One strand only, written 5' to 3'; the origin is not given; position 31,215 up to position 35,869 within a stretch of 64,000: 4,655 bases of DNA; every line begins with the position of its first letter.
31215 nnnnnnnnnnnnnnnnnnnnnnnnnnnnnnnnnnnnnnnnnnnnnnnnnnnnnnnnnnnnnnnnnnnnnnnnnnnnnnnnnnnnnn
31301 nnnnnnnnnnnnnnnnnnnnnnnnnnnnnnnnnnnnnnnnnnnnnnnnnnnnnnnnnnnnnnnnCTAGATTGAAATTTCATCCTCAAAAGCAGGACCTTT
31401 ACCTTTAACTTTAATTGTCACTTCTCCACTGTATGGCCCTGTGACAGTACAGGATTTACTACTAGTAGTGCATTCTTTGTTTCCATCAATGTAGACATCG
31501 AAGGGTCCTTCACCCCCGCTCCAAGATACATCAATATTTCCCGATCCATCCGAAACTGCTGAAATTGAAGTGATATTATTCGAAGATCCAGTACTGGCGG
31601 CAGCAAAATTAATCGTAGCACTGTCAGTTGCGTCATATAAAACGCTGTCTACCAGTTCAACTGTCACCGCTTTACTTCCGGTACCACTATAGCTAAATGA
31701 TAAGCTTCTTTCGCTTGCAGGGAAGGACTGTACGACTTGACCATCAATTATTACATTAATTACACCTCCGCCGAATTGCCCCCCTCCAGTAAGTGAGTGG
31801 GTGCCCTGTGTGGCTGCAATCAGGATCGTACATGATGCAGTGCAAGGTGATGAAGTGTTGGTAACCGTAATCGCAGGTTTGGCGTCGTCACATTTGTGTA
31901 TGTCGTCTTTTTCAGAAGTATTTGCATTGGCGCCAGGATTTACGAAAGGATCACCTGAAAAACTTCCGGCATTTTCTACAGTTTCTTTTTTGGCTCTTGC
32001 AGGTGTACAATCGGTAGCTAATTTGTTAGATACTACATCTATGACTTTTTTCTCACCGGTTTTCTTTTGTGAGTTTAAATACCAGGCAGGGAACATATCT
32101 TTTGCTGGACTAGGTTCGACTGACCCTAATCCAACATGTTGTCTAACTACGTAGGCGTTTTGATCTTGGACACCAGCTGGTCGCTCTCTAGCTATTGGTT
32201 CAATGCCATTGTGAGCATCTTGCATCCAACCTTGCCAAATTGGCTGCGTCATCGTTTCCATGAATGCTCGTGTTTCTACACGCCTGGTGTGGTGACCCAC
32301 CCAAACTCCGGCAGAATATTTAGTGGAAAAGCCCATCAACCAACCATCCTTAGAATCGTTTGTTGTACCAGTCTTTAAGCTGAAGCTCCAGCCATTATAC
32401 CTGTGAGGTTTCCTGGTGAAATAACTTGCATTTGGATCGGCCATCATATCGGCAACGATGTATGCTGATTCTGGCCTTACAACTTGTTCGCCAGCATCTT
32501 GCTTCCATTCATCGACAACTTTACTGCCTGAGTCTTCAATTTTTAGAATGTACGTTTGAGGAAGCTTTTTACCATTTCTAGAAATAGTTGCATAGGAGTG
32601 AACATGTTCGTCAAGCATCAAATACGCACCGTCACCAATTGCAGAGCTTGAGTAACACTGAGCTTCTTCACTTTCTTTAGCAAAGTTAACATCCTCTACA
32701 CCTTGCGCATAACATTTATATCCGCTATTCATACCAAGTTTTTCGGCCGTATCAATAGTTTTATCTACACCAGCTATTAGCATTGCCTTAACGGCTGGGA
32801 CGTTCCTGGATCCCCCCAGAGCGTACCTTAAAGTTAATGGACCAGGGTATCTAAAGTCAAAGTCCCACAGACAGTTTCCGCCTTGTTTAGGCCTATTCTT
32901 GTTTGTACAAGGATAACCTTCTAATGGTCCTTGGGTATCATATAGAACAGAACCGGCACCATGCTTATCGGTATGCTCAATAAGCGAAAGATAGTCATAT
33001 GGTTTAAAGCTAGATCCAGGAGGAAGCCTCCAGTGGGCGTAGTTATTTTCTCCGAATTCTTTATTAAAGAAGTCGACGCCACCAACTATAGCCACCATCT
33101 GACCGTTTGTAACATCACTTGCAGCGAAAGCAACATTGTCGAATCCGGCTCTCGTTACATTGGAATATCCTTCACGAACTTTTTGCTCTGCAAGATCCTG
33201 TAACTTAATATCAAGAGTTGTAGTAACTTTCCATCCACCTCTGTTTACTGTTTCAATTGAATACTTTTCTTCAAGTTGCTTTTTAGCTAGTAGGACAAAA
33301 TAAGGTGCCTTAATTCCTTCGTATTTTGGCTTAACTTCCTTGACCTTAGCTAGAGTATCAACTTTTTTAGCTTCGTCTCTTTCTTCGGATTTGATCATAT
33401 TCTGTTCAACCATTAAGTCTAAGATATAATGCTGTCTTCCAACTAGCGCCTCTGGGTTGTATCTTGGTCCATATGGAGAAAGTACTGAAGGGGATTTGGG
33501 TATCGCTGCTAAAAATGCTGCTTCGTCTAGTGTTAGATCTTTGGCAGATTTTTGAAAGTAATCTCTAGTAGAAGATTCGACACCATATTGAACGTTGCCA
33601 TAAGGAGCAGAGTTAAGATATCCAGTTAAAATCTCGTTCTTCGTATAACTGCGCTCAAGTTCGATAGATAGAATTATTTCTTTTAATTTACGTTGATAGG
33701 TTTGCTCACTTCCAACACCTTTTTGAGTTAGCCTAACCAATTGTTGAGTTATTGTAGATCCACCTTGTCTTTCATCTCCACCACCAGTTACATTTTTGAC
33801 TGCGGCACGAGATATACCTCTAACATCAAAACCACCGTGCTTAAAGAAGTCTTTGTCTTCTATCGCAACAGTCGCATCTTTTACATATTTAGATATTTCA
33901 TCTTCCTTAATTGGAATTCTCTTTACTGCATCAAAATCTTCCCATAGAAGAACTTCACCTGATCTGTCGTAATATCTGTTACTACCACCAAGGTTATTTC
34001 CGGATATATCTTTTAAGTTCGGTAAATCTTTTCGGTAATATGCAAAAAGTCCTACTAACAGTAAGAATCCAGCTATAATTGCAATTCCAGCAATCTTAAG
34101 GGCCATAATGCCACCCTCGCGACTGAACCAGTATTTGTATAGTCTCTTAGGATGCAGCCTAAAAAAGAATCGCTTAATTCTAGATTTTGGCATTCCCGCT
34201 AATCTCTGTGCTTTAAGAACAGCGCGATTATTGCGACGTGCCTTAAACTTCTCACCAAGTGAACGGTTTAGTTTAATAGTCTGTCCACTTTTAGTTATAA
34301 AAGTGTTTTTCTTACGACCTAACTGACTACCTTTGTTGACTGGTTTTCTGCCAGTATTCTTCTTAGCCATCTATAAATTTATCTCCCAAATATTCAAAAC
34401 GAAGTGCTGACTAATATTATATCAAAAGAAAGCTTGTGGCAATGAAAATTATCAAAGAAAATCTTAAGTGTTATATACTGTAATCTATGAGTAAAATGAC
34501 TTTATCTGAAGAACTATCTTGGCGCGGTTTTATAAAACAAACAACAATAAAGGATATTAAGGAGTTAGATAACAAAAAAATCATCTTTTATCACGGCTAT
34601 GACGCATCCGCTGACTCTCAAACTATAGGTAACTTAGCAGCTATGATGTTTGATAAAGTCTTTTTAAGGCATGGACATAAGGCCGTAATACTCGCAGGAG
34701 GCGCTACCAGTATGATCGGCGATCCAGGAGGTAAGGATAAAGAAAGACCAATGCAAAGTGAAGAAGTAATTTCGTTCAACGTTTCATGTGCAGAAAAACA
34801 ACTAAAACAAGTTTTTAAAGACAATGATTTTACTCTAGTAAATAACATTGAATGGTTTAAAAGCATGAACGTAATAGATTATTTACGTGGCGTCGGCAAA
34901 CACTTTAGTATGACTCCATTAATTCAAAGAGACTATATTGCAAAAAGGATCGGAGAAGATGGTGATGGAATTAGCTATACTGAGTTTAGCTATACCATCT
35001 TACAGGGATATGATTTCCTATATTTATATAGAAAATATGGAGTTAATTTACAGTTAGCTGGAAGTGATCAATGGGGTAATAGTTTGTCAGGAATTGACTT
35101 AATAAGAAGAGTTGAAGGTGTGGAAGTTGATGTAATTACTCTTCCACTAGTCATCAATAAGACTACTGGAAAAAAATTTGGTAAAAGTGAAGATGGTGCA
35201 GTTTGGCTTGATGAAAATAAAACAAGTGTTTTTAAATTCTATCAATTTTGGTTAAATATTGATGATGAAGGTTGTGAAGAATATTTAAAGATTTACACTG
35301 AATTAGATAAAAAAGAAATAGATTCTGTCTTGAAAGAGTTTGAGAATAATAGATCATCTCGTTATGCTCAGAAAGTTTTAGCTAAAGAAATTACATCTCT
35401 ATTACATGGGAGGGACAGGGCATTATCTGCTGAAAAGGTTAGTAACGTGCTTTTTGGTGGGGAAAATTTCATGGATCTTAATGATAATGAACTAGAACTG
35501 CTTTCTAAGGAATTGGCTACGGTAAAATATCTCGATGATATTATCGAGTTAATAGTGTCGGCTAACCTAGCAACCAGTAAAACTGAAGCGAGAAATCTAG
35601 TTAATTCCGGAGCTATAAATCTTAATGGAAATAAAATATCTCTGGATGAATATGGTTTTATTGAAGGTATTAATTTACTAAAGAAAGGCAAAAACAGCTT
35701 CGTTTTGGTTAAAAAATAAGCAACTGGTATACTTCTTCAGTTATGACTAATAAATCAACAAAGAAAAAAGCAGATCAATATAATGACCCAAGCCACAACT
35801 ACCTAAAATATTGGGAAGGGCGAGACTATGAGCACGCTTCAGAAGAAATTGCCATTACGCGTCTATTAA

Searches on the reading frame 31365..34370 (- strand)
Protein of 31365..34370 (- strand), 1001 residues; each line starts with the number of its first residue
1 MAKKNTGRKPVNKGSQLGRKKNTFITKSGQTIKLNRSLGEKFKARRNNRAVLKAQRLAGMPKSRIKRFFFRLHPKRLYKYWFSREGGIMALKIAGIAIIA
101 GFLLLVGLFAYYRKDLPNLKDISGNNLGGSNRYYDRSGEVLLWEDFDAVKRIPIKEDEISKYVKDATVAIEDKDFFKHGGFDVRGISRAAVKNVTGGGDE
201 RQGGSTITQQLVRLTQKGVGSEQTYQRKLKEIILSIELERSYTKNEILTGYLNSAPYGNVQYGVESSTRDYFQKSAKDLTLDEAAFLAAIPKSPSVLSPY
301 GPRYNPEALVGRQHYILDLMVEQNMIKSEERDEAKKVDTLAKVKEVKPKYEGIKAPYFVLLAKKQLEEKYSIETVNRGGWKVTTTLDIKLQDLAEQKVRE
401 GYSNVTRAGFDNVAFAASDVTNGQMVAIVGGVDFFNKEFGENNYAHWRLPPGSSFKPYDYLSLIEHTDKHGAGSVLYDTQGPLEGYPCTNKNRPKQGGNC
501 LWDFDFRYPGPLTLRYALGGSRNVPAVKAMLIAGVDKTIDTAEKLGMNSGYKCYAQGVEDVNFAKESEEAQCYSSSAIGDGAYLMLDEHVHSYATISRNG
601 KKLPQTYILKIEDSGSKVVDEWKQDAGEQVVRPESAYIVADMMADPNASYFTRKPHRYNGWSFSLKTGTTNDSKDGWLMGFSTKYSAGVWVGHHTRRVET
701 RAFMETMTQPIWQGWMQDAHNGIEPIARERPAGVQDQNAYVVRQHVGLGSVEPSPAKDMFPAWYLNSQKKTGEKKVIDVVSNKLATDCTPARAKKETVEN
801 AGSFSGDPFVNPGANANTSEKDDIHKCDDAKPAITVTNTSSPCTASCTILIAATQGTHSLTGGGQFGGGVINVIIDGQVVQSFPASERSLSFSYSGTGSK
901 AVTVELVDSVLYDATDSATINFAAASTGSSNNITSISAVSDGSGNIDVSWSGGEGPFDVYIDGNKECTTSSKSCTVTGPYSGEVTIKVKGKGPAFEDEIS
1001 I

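Call 14: search_protein_families(library=pfam, max_evalue=1e-8, proteins=[window:31365-34370:-])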
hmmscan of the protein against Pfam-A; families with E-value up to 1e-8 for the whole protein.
window:31365-34370:- (1001 aa): 2 families
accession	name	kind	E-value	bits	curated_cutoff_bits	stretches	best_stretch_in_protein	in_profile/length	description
PF00912.28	Transgly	-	5.2e-55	186.1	27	1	147-320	10-177/178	Transglycosylase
PF00905.27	Transpeptidase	-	1.1e-11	45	22.1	1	415-689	3-271/299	Penicillin binding protein transpeptidase domain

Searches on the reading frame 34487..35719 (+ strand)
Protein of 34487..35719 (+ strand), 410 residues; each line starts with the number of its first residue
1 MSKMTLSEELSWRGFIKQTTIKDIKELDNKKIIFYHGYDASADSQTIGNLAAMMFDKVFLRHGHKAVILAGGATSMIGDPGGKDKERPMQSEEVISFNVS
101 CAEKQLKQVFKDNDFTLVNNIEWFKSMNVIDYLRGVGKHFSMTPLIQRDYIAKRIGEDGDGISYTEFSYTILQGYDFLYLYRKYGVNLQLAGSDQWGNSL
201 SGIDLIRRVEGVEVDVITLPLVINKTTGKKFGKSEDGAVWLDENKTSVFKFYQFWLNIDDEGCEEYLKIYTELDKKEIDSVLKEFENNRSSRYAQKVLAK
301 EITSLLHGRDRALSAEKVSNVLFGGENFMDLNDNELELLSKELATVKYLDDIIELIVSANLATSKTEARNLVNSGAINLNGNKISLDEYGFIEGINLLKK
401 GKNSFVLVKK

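Call 14: search_protein_families(library=pfam, max_evalue=1e-8, proteins=[window:34487-35719:+])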
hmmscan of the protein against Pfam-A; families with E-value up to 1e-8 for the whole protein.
window:34487-35719:+ (410 aa): 1 family
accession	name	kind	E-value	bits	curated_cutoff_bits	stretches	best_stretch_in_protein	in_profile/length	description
PF00579.31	tRNA-synt_1b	-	1.6e-66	225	21.1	1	29-323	3-291/292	tRNA synthetases class I (W and Y)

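Call 15: find_related_loci(query=window:34487-35719:+, collection=genome_contigs, flank=10000)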
Query window:34487-35719:+ (410 aa) in genome_contigs; peptide patterns used: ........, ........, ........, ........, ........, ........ (x = any residue, [..] = any of these).
179 stretches matched a pattern; 155 encode a relative of the query (tblastn E <= 1e-3); the best 80 are kept; 80 distinct loci.
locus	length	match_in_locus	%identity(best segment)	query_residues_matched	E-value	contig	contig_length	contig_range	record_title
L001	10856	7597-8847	61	1-409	7e-179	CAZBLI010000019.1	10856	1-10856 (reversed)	MAG TPA_asm: uncultured Candidatus Saccharibacteria bacterium isolate binchicken_co118_5 genome assembly, contig: NODE_7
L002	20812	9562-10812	64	1-410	2e-178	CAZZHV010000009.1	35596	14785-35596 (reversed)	MAG TPA_asm: uncultured Candidatus Saccharibacteria bacterium isolate SRP200132_co1_55 genome assembly, contig: NODE_202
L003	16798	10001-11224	63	4-410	2e-178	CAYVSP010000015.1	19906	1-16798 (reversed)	MAG TPA_asm: uncultured Candidatus Saccharibacteria bacterium isolate SRP200132_co1_486 genome assembly, contig: NODE_47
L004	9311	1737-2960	63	4-410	4e-178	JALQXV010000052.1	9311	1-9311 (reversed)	MAG: Candidatus Saccharimonadia bacterium isolate HJD.2 HJD_690901, whole genome shotgun sequence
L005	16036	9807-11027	62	4-409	2e-177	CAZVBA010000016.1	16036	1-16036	MAG TPA_asm: uncultured Candidatus Saccharibacteria bacterium isolate SRP200132_co1_559 genome assembly, contig: NODE_63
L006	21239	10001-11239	62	4-409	4e-177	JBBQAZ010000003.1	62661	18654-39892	MAG: Candidatus Saccharimonadales bacterium isolate Co_metawrap_1416 Cmw_1416_k141_21918217_length_62661_cov_8.0000, who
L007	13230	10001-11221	63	4-409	5e-177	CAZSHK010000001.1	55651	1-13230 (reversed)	MAG TPA_asm: uncultured Candidatus Saccharibacteria bacterium isolate SRP200132_co1_696 genome assembly, contig: NODE_88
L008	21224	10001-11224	62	3-408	3e-177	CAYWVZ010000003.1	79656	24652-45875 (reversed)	MAG TPA_asm: uncultured Candidatus Saccharibacteria bacterium isolate SRP344714_co2_350 genome assembly, contig: NODE_65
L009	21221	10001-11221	61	4-409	1e-176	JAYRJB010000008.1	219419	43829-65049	MAG: Candidatus Saccharimonadales bacterium isolate SZ_szas25bin.8 k141_1175447, whole genome shotgun sequence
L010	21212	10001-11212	63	4-409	7e-177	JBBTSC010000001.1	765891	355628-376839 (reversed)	MAG: Patescibacteria group bacterium isolate H51-bin031_1 H51_bin031_1_000000000001, whole genome shotgun sequence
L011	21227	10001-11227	62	2-408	6e-177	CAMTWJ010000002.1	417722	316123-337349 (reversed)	MAG: uncultured Candidatus Saccharibacteria bacterium isolate G02_MAG_00014 genome assembly, contig: G02_MAG_00014_00000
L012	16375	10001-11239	62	4-409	5e-176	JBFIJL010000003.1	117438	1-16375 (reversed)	MAG: Candidatus Saccharimonadales bacterium isolate Mix_sand11.2021.09.Z.84 k141_3529610_length_117438_cov_21.0000, whol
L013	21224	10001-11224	63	4-408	5e-176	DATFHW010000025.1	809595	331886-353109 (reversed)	MAG TPA_asm: Candidatus Saccharimonadales bacterium isolate SMAG_U8699 k141_2568195, whole genome shotgun sequence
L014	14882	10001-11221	61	4-409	2e-175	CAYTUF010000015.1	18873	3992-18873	MAG TPA_asm: uncultured Candidatus Saccharibacteria bacterium isolate SRP263991_co5_85 genome assembly, contig: NODE_574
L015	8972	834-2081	62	1-409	3e-175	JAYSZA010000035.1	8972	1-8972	MAG: Candidatus Saccharibacteria bacterium isolate GFS_13516 GFS_13516_34, whole genome shotgun sequence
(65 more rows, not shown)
